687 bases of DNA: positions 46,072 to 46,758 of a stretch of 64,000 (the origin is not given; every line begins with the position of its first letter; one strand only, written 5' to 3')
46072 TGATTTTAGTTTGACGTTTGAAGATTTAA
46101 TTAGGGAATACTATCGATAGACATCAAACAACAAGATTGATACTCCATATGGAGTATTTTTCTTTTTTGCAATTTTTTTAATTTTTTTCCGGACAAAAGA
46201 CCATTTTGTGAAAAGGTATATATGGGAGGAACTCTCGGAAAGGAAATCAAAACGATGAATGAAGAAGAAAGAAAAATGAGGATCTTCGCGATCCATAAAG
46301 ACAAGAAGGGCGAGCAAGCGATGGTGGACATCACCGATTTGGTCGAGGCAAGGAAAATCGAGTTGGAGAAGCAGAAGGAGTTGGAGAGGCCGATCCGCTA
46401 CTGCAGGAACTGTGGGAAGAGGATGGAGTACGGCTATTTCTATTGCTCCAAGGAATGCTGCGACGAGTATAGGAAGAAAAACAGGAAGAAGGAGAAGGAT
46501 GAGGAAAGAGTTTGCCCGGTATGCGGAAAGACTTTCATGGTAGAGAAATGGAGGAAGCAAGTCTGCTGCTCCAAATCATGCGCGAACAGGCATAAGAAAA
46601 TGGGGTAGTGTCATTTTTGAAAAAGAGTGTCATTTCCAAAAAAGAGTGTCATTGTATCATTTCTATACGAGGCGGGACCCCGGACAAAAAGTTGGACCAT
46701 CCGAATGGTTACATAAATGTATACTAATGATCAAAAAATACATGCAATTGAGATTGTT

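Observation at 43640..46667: Integrase-less foreign module at tRNA-Trp bounded by two arrays of three 19-bp-period direct repeats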

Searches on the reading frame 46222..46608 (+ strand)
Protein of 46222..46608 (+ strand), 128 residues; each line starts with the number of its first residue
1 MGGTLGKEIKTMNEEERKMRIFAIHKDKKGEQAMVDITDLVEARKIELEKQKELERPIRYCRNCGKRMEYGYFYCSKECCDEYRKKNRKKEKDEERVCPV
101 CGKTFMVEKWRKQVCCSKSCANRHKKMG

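Call 6: search_protein_families(library=pfam, proteins=[window:46222-46608:+], max_evalue=0.01)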
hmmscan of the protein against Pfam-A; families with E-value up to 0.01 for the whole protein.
window:46222-46608:+ (128 aa): 1 family
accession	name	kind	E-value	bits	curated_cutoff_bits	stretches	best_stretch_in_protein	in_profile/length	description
PF09889.16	DUF2116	-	0.00076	19.8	26.8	1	58-92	3-37/59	Probable treble clef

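Call 23: find_encoding_contigs(protein=window:46222-46608:+, flank=10000, max_places=10)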
Protein window:46222-46608:+ (128 aa): 14 contigs read that carry it; 10 places shown.
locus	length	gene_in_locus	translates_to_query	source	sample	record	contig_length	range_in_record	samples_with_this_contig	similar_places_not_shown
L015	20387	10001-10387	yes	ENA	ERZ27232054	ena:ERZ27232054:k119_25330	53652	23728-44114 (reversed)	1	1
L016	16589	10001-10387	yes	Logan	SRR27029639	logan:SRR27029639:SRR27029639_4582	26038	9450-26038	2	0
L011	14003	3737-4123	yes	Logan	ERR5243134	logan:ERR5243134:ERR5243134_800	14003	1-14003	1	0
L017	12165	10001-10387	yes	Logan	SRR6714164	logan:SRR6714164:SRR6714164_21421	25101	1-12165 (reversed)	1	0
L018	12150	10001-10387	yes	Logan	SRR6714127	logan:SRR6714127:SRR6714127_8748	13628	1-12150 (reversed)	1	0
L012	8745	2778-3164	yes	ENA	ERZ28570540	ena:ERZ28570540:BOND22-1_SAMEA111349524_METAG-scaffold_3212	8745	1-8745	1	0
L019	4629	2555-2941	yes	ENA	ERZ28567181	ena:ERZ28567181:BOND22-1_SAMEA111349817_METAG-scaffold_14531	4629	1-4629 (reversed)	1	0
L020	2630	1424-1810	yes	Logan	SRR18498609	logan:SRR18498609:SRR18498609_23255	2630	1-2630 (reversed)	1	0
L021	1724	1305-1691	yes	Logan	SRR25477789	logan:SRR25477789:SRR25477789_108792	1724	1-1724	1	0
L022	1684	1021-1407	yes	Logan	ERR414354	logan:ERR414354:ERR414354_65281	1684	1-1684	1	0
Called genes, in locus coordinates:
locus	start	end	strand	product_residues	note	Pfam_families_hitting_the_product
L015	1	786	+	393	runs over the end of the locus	PF01497:Peripla_BP_2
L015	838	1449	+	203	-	PF18907:DUF5662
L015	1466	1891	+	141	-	PF02254:TrkA_N, PF03807:F420_oxidored (faint)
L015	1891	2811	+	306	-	PF02254:TrkA_N, PF02080:TrkA_C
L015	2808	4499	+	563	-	PF02386:TrkH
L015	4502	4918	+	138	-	PF09424:YqeY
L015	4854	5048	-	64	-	-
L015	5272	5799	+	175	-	PF01381:HTH_3 (weak)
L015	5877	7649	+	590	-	PF02384:N6_Mtase, PF07669:Eco57I, PF12950:TaqI_C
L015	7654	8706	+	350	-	PF02086:MethyltransfD12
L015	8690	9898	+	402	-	PF01844:HNH (faint)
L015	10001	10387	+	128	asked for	-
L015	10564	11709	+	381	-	PF13276:HTH_21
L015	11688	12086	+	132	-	PF13333:rve_2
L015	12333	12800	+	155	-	PF13302:Acetyltransf_3, PF00583:Acetyltransf_1, PF13673:Acetyltransf_10, PF13508:Acetyltransf_7, PF08445:FR47 (weak)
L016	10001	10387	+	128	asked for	-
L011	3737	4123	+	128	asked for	-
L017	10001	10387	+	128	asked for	-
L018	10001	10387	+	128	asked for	-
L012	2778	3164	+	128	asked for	-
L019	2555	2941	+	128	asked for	-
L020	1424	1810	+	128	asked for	-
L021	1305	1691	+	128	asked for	-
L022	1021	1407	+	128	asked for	-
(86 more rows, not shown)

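Call 28: find_homologous_proteins(query=window:46222-46608:+)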
Query window:46222-46608:+ (128 aa): 1 proteins with E <= 0.001 among 17 candidates.
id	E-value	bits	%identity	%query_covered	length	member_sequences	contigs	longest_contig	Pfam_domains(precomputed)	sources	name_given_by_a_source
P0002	6.0e-58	213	88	88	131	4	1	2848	-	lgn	-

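Call 29: find_encoding_contigs(protein=P0002, flank=10000, max_places=10)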
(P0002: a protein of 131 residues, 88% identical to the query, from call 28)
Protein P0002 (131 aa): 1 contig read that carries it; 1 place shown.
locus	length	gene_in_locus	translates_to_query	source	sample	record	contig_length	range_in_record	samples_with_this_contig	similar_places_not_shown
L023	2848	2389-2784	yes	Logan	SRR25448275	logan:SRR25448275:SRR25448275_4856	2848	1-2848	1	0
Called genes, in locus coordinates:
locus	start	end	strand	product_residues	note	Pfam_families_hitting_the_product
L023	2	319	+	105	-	?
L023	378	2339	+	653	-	PF02086:MethyltransfD12, PF03602:Cons_hypoth95 (faint), PF02086:MethyltransfD12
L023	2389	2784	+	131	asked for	-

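Call 30: search_protein_families(library=phrogs, proteins=[window:46222-46608:+], max_evalue=0.01)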
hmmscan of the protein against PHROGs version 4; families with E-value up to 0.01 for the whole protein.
window:46222-46608:+ (128 aa): 3 families
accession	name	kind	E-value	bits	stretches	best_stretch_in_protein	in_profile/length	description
phrog_1271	-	DNA, RNA and nucleotide metabolism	2.6e-11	44.5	1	45-126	164-244/361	HNH endonuclease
phrog_15471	-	DNA, RNA and nucleotide metabolism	1.2e-07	32.8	1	21-124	70-168/183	HNH endonuclease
phrog_3794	-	unknown function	0.006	17.2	1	92-128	5-41/50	-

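Call 35: find_related_loci(query=window:46222-46608:+, collection=viral_contigs, flank=10000)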
Query window:46222-46608:+ (128 aa) in viral_contigs; peptide patterns used: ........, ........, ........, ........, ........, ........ (x = any residue, [..] = any of these).
171 stretches matched a pattern, but none encodes a relative of the query by tblastn (E <= 1e-3).

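Call 41: search_protein_families(library=pfam, proteins=[L023:378-2339:+], max_evalue=0.001)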
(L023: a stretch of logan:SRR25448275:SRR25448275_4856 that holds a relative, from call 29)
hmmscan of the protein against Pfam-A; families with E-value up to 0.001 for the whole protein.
L023:378-2339:+ (653 aa): 2 families
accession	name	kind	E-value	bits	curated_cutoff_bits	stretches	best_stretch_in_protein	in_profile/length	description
PF02086.21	MethyltransfD12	-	1.4e-56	192.5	22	2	11-247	1-217/253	D12 class N6 adenine-specific DNA methyltransferase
PF03602.21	Cons_hypoth95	-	1.7e-06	28.2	24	0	186-229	93-138/182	Conserved hypothetical protein 95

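Call 56: search_protein_families(library=padloc, proteins=[window:46222-46608:+], max_evalue=0.001)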
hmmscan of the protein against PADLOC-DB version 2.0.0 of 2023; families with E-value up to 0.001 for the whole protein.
window:46222-46608:+ (128 aa): 0 families

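Call 57: search_protein_families(library=ncbifam, proteins=[window:46222-46608:+], max_evalue=0.001)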
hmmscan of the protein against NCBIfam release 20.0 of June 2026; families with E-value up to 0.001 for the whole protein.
window:46222-46608:+ (128 aa): 0 families

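Call 63: search_protein_representatives(protein=window:46222-46608:+)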
Query: 128 residues. Proteins with E-value up to 0.001 (for the whole library): 251; up to 1e-10: 19; up to 1e-30: 1. The best 150 are listed.
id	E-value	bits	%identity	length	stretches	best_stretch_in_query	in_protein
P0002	1.9e-58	212.5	88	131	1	1-112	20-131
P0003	3.7e-24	101.7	39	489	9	71-122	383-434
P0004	7.7e-17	78.0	41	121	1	14-125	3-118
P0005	8.7e-16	74.6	41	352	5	57-123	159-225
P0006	3.7e-14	69.3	41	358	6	74-124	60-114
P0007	5.3e-14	68.8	28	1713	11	28-78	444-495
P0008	1.2e-13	67.7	39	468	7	59-125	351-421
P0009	1.2e-13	67.7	40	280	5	42-124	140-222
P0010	1.4e-13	67.5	38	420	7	56-126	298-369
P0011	4.2e-13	65.9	42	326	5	73-124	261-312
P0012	4.4e-13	65.9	36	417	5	56-122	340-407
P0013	4.4e-13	65.8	45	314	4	94-127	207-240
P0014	5.0e-13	65.7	40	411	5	59-121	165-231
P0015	7.2e-13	65.2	38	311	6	60-122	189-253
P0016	1.9e-12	63.8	45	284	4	88-123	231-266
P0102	7.4e-06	42.5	32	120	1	15-125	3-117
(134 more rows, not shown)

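Call 66: search_protein_families(library=pfam, alignment_id=A1, max_evalue=0.001)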
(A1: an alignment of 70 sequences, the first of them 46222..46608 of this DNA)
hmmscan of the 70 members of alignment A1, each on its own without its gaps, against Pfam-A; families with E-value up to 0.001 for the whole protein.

A. member 1, window:46222-46608:+ (128 aa): 1 family
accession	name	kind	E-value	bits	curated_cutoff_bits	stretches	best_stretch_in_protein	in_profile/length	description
PF09889.16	DUF2116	-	0.00076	19.8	26.8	0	58-92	3-37/59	Probable treble clef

B. families by the number of members that match (of 70 scanned): 62 families (the first 25 are shown)
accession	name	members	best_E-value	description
PF13392.12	HNH_3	34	2e-18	HNH endonuclease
PF13913.12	zf-C2HC_2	21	4e-09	zinc-finger of a C2HC-type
PF18112.7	Zn-C2H2_12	18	8.4e-08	Autophagy receptor zinc finger-C2H2 domain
PF09889.16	DUF2116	15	1.4e-20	Probable treble clef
PF05766.18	NinG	14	3.4e-15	Bacteriophage Lambda NinG protein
PF04423.19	Rad50_zn_hook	14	1e-10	Rad50 zinc hook motif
PF14369.11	Zn_ribbon_19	12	2.2e-09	zinc-ribbon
PF10367.15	zf-Vps39_C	12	8.3e-06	Vacuolar sorting protein 39 C-terminal zinc finger domain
PF13912.12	zf-C2H2_6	11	1.5e-09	C2H2-type zinc finger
PF22034.2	B129_C2H2-zf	10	8.2e-12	Uncharacterized protein B-129, C2H2 zinc finger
PF24460.1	DUF7575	9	1.4e-06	Domain of unknown function (DUF7575)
PF13248.11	Zn_ribbon_3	9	2.1e-06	zinc-ribbon domain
PF12855.13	Ecl1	8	8.6e-23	TORC1 inhibitor Ecl family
PF03884.20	YacG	8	1.7e-11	DNA gyrase inhibitor YacG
PF23475.1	zf-Tbcl_FmdE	8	2.8e-05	FmdE treble clef zinc finger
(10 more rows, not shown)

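Call 69: find_homologous_proteins(query=A2, max_evalue=0.00001)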
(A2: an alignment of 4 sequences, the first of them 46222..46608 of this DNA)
Query A2 (4 sequences) (128 aa, profile of the alignment): 36 proteins with E <= 0.00001 among 1097 candidates.
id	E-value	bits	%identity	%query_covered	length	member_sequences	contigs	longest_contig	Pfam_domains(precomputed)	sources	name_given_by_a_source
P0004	9.5e-52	192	51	52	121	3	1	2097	-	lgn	-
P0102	7.8e-51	189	40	51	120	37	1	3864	-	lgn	-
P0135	4.6e-46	174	32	84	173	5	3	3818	-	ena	-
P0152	2.1e-36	142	35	38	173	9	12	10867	PF20612.4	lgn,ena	-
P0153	1.7e-31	126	40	52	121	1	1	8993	PF13384.13,PF08281.19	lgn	-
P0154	1.7e-31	126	36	48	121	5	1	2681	-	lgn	-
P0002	2.0e-28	117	88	88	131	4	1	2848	-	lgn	-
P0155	4.6e-19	86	21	81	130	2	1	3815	PF25787.2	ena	-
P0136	8.0e-16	76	29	95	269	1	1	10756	PF12855.13,PF13392.13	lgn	-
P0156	5.0e-13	67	43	62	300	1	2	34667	PF13392.13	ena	-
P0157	1.3e-11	62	38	55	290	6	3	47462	PF01844.30,PF14279.13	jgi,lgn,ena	-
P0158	1.8e-11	62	40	30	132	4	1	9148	-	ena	-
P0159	3.4e-11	61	34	56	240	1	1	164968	PF06467.21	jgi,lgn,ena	-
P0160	1.5e-10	59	30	47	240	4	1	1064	PF04480.19,PF18741.8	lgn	-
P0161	2.4e-10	58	38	30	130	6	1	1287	-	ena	-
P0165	6.1e-9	54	31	47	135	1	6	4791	-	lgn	-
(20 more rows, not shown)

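Call 70: find_encoding_contigs(protein=P0153, flank=6000, max_places=3)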
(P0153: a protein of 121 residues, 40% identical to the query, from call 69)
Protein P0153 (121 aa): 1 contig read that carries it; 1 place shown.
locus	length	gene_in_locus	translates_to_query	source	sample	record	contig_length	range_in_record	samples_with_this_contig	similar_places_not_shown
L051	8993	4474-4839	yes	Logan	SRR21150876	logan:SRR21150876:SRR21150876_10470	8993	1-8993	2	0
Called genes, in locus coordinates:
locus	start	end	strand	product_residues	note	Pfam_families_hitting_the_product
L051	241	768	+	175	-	PF12844:HTH_19 (faint)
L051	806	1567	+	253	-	PF18734:HEPN_AbiU2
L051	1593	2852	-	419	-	PF00145:DNA_methylase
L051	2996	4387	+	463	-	PF02976:MutH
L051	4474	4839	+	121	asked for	PF08281:Sigma70_r4_2 (weak), PF13384:HTH_23 (weak)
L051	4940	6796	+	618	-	PF03235:GmrSD_N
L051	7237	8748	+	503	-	PF03413:PepSY (faint)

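Call 71: find_encoding_contigs(protein=P0152, flank=6000, max_places=4)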
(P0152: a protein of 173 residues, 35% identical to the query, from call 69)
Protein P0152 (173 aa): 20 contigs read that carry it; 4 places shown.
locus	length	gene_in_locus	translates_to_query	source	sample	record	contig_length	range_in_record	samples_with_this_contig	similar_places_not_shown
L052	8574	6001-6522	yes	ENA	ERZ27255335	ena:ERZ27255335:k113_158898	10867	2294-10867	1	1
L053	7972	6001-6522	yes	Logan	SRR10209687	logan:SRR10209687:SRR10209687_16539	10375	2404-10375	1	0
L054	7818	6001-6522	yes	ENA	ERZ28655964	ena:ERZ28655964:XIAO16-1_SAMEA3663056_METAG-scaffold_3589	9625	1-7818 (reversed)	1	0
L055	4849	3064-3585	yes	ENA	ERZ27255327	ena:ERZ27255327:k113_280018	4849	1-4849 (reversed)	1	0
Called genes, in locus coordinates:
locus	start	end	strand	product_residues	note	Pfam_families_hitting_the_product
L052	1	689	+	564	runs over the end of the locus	PF13597:NRDD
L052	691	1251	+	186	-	PF01712:dNK, PF02223:Thymidylate_kin, PF02224:Cytidylate_kin (faint), PF13238:AAA_18, PF13521:AAA_28 (weak)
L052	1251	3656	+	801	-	PF13306:LRR_5, PF01555:N6_N4_Mtase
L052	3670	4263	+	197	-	-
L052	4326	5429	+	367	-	-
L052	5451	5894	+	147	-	-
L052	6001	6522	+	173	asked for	PF20612:SHOCT_2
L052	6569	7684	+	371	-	PF00239:Resolvase, PF07508:Recombinase, PF13277:YmdB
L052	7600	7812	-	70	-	-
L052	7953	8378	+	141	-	-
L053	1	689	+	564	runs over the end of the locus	PF13597:NRDD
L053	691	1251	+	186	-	PF01712:dNK, PF02223:Thymidylate_kin, PF13238:AAA_18, PF13521:AAA_28 (weak)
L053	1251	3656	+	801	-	PF13306:LRR_5, PF01555:N6_N4_Mtase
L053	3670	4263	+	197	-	-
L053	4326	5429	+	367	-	-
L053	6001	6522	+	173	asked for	PF20612:SHOCT_2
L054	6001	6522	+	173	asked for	PF20612:SHOCT_2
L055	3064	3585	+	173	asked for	PF20612:SHOCT_2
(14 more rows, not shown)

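Call 72: find_encoding_contigs(protein=P0102, flank=6000, max_places=3)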
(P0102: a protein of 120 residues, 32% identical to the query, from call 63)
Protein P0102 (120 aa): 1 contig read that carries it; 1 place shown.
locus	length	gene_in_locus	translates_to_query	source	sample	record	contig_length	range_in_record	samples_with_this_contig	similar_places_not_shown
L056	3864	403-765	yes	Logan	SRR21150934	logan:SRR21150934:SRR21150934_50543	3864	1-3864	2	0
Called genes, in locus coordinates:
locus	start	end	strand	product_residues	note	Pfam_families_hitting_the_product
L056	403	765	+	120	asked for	-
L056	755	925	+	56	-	PF20612:SHOCT_2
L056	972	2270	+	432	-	PF00239:Resolvase, PF07508:Recombinase, PF13408:Zn_ribbon_recom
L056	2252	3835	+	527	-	PF00239:Resolvase, PF07508:Recombinase, PF13408:Zn_ribbon_recom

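Call 81: find_encoding_contigs(protein=P0004, flank=6000, max_places=3)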
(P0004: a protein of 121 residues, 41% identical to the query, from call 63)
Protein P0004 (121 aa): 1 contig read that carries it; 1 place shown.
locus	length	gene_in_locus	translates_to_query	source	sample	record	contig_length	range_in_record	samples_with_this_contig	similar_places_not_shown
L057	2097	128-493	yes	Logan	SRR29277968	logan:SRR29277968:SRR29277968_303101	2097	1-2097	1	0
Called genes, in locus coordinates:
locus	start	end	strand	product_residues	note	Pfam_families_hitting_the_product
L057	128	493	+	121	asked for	-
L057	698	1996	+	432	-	PF00239:Resolvase, PF07508:Recombinase, PF13408:Zn_ribbon_recom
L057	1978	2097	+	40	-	?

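Call 82: find_encoding_contigs(protein=P0154, flank=6000, max_places=3)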
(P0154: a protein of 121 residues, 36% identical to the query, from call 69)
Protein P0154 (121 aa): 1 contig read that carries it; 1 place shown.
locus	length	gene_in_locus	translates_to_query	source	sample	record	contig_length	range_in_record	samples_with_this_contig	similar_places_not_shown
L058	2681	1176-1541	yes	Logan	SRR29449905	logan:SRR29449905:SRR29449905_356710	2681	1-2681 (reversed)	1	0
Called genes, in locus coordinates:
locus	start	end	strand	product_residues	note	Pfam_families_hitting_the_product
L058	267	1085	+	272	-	PF13560:HTH_31 (weak), PF01381:HTH_3 (weak), PF12844:HTH_19 (weak)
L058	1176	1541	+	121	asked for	-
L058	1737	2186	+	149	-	-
